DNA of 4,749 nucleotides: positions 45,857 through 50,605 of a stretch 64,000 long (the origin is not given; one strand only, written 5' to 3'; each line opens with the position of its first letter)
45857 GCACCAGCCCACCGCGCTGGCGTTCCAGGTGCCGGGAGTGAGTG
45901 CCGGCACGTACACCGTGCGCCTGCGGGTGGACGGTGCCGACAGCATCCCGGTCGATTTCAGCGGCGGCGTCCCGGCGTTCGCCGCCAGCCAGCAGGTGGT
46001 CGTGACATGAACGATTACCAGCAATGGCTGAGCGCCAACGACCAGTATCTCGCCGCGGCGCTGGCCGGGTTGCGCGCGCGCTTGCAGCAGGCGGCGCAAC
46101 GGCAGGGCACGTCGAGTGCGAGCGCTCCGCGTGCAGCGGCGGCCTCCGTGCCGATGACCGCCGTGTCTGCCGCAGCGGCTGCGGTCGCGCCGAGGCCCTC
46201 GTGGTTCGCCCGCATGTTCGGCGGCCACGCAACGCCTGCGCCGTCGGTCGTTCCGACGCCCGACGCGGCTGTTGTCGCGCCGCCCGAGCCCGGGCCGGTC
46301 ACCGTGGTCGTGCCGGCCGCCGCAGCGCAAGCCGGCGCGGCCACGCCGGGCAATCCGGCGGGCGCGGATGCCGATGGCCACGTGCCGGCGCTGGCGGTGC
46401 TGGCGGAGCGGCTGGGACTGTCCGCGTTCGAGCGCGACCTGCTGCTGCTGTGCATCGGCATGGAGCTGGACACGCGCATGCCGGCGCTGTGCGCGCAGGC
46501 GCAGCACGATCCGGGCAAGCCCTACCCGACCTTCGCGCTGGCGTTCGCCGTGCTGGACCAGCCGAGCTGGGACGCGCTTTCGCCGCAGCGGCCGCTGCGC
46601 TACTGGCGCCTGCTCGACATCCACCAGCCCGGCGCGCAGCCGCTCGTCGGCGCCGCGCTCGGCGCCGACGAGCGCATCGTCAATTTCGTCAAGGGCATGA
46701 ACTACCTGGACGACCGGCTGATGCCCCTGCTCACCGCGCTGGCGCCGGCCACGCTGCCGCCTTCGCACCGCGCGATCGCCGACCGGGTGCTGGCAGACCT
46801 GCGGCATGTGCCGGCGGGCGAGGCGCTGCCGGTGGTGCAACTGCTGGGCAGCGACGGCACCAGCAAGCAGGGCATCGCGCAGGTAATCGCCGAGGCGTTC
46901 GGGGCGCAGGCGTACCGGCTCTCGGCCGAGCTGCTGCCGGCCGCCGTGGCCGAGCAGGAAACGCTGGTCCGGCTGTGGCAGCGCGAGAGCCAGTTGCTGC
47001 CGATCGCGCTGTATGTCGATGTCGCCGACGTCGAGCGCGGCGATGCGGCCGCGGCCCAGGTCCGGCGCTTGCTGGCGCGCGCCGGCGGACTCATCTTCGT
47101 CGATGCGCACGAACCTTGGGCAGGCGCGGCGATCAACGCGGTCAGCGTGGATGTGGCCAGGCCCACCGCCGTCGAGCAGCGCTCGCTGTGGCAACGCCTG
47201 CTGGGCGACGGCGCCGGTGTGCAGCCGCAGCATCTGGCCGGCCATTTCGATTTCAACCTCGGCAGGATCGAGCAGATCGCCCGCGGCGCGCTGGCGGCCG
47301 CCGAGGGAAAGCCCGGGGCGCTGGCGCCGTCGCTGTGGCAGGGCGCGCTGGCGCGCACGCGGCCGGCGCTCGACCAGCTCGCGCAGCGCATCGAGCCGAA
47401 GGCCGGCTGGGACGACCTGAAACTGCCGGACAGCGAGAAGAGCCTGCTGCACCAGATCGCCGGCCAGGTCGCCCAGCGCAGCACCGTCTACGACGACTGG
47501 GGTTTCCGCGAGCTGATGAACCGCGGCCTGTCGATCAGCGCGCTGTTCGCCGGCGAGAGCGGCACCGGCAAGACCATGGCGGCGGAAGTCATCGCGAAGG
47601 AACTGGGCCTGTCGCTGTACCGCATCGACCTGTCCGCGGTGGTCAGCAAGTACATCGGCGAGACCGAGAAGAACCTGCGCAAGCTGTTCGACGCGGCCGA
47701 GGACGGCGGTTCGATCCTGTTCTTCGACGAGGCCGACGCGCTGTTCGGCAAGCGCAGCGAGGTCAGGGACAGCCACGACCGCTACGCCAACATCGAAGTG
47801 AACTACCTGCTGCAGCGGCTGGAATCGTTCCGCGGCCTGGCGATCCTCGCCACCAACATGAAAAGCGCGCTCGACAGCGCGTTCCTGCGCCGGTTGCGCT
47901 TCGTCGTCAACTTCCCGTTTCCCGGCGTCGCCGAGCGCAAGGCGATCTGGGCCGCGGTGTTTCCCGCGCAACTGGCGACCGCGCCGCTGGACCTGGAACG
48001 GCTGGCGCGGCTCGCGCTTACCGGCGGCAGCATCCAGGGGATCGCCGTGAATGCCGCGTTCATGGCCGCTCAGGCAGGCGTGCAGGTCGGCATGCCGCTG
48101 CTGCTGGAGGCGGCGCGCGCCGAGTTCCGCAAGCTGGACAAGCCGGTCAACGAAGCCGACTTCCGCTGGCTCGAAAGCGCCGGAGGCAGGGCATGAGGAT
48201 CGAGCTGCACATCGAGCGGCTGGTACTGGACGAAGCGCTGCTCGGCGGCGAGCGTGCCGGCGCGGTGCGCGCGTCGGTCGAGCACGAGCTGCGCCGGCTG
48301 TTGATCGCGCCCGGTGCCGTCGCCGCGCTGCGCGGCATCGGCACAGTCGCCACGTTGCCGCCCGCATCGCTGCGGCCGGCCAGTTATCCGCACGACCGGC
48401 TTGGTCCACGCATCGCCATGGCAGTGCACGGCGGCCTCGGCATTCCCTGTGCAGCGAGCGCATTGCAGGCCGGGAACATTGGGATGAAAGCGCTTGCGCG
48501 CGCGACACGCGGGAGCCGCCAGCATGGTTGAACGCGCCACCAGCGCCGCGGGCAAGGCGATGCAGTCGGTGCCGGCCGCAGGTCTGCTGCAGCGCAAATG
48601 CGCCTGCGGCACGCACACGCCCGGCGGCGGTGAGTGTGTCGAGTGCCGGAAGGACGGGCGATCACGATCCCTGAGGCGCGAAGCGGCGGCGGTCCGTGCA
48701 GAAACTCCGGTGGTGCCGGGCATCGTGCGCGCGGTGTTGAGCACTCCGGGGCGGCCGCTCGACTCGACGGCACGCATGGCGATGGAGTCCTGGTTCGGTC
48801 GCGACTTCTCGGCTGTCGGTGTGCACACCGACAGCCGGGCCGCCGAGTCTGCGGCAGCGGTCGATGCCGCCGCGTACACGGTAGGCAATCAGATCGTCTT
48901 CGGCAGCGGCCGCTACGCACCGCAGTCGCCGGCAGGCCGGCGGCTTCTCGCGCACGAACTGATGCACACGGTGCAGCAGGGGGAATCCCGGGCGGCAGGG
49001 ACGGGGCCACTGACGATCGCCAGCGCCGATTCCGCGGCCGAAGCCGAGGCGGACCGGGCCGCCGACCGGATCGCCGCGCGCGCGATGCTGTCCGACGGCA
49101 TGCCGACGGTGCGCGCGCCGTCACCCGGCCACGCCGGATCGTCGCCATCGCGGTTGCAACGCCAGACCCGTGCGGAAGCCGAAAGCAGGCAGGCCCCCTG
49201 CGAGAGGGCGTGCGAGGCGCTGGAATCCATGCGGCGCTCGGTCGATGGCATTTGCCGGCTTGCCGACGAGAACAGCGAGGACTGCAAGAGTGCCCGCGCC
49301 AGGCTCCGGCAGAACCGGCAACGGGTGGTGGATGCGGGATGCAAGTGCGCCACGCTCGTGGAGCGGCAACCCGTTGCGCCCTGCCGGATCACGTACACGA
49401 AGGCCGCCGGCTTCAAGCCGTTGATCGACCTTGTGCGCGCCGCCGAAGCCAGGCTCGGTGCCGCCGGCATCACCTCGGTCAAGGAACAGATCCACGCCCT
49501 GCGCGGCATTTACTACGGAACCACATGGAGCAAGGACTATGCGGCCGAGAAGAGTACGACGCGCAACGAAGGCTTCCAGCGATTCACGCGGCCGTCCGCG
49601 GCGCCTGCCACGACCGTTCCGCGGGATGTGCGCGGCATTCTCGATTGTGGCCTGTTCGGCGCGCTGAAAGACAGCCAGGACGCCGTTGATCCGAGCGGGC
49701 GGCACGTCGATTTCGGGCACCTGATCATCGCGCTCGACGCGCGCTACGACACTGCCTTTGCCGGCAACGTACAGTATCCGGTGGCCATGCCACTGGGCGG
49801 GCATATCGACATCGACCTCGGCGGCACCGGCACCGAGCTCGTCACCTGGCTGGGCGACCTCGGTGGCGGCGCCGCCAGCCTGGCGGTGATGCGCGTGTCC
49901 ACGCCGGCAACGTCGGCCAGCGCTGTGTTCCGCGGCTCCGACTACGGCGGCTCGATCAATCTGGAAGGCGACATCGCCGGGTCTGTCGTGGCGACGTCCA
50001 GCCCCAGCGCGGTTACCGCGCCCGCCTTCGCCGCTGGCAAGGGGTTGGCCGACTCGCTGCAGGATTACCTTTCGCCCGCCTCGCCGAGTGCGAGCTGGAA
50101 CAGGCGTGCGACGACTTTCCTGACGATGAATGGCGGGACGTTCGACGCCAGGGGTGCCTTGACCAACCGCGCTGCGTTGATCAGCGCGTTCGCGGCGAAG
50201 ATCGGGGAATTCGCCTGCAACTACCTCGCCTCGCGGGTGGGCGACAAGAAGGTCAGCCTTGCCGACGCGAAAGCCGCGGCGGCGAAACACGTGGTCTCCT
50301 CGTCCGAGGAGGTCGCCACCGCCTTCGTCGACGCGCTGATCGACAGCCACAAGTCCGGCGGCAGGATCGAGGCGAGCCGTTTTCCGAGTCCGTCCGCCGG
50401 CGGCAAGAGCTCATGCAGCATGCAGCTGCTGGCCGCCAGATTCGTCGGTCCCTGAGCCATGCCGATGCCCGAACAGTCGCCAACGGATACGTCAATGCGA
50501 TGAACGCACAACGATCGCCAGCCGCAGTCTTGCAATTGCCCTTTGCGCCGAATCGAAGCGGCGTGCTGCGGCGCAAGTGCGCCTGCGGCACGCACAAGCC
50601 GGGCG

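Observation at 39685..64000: Sigma-54-driven contractile injection system with three different DUF4157 cargo candidates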

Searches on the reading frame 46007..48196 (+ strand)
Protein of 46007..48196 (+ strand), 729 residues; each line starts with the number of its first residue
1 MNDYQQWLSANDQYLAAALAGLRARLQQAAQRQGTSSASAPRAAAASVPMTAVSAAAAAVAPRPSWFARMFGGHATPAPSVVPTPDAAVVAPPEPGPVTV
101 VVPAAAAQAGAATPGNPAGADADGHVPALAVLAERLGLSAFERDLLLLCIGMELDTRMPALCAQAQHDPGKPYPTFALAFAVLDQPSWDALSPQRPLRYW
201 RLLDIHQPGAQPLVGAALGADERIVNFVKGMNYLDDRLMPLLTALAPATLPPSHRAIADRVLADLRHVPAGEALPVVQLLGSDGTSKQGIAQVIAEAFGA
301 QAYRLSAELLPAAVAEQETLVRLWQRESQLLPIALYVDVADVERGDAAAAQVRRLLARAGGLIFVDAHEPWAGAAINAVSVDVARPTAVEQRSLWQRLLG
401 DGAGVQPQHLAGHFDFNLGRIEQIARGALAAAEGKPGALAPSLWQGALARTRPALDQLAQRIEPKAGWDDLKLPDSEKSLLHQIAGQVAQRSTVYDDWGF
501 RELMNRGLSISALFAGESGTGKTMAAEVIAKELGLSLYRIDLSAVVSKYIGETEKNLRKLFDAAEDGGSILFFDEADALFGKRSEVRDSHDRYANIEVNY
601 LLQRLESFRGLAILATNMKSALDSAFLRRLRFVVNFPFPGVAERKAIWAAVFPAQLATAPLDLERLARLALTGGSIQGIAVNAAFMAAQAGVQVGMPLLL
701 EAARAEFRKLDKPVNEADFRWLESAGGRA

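Call 6: search_protein_families(library=pfam, proteins=[window:46007-48196:+], max_evalue=0.01)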
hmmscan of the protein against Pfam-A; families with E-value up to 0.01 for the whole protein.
window:46007-48196:+ (729 aa): 6 families
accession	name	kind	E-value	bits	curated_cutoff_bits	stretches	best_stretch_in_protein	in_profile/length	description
PF00004.35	AAA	-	4.7e-29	101.9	21.2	1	513-637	2-130/131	ATPase family associated with various cellular activities (AAA)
PF22977.2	WHD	-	2.2e-19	70.4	27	1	120-240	89-219/221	Winged helix domain, variant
PF05496.18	RuvB_N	-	0.00079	19.7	27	0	512-579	36-96/159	Holliday junction DNA helicase RuvB P-loop domain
PF07724.20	AAA_2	-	0.0015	19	27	1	510-577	4-85/166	AAA domain (Cdc48 subfamily)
PF13401.12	AAA_22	-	0.0039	18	27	0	513-543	9-42/130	AAA domain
PF07728.20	AAA_5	-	0.0083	16.6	22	0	513-575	3-74/139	AAA domain (dynein-related subfamily)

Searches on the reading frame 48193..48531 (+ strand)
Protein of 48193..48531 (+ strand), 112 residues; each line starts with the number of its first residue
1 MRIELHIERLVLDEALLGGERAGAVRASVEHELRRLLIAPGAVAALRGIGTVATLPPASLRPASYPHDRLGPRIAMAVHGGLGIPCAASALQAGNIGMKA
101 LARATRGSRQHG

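Call 6: search_protein_families(library=pfam, proteins=[window:48193-48531:+], max_evalue=0.01)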
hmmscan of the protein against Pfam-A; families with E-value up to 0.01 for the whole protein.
window:48193-48531:+ (112 aa): 0 families

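Call 19: search_protein_families(library=ncbifam, proteins=[window:48193-48531:+], max_evalue=0.01)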
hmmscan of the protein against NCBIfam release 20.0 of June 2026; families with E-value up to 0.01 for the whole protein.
window:48193-48531:+ (112 aa): 0 families

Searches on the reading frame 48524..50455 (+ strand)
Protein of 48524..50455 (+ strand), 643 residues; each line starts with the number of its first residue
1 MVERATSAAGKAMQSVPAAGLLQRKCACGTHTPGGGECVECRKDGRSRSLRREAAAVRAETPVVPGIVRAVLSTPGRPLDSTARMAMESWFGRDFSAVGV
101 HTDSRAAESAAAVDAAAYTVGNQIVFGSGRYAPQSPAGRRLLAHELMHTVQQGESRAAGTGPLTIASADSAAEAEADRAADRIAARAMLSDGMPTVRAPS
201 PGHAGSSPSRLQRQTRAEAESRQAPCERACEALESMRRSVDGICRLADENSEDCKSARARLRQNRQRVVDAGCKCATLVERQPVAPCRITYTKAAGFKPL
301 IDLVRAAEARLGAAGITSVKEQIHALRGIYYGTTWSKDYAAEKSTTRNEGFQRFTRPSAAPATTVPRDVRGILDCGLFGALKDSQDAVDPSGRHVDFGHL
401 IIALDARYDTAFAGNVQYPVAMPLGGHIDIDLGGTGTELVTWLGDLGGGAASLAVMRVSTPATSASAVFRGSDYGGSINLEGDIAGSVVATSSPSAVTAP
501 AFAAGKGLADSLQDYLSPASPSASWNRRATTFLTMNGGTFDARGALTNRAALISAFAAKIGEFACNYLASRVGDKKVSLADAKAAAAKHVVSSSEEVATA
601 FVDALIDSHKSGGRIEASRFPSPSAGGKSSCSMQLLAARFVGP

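Call 6: search_protein_families(library=pfam, proteins=[window:48524-50455:+], max_evalue=0.01)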
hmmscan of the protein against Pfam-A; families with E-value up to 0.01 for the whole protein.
window:48524-50455:+ (643 aa): 1 family
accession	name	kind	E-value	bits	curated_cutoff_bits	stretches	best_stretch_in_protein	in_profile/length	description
PF13699.11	eCIS_core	-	3.3e-30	104.5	22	1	78-155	1-78/79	eCIS core domain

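Call 36: search_protein_families(library=pfam, proteins=[window:48524-50455:+], max_evalue=5)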
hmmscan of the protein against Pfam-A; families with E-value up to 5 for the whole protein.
window:48524-50455:+ (643 aa): 2 families
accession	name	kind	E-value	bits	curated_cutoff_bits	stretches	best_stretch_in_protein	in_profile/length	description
PF13699.11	eCIS_core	-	3.3e-30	104.5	22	1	78-155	1-78/79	eCIS core domain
PF09335.16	VTT_dom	-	0.21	12.5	33.9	1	113-162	22-71/123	VTT domain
